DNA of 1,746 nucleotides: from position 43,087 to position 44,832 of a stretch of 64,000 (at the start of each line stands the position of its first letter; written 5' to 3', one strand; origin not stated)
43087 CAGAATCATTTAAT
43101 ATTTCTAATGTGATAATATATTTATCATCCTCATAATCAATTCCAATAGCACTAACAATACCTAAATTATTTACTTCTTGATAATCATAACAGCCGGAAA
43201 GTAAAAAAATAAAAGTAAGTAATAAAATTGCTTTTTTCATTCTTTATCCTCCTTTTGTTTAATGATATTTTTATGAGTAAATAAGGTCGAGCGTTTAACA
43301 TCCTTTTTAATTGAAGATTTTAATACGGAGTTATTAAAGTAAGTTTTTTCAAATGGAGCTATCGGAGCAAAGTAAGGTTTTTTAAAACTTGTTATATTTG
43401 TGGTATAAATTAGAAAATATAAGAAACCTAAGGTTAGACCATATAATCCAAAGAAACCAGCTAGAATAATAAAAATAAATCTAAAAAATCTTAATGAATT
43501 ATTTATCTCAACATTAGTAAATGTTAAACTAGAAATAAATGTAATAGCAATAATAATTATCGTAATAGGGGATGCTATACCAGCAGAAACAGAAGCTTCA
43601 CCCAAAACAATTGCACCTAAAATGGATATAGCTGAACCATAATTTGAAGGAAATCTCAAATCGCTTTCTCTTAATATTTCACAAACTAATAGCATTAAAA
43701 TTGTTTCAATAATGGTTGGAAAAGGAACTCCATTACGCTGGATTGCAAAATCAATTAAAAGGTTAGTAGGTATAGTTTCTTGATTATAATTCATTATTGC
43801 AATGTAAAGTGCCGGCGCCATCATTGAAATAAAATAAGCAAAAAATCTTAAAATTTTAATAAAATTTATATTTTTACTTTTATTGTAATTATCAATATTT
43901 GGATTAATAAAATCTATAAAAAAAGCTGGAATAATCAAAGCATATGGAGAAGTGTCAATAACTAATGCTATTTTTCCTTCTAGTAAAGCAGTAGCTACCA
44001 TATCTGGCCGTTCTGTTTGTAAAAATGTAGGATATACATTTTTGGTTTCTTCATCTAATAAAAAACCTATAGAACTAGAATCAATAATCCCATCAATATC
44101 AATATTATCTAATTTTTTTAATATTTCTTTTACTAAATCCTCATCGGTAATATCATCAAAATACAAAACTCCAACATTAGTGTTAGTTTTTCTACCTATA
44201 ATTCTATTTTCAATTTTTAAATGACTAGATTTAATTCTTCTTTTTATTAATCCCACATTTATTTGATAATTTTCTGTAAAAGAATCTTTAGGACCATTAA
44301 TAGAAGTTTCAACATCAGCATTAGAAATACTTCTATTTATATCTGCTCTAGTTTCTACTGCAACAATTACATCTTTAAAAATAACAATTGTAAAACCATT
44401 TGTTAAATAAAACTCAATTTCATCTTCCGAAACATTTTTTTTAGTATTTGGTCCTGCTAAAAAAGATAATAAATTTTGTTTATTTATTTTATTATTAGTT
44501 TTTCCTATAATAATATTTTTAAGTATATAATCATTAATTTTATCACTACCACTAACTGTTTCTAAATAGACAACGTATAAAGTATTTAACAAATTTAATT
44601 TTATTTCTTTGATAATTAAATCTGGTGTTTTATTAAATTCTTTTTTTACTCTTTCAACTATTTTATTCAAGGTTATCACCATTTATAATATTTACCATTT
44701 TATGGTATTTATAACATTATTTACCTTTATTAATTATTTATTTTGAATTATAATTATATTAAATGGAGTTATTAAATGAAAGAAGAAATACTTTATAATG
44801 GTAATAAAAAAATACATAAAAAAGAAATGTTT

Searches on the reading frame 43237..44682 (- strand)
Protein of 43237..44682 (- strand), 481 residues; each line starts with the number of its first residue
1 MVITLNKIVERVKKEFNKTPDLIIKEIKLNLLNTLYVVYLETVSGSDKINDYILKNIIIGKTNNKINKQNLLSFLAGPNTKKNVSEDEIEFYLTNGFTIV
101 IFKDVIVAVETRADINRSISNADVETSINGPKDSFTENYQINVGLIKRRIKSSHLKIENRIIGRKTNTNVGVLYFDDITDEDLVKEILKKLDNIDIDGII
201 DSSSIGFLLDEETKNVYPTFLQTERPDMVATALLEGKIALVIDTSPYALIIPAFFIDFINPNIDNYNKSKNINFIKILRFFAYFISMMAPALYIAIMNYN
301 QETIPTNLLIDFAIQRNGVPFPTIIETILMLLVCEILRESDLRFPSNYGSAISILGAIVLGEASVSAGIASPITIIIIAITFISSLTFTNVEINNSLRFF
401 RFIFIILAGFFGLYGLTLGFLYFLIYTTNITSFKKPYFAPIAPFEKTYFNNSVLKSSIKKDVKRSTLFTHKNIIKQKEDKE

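Call 31: search_protein_families(library=ncbifam, proteins=[window:43237-44682:-], max_evalue=0.00001)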
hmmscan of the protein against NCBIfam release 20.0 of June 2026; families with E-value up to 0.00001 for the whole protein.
window:43237-44682:- (481 aa): 1 family
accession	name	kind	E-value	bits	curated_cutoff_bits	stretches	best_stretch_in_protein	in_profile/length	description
NF052514.1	SpGerGerXA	equivalog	8.4e-82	275.3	850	1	33-467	30-469/479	spore germination protein GerXA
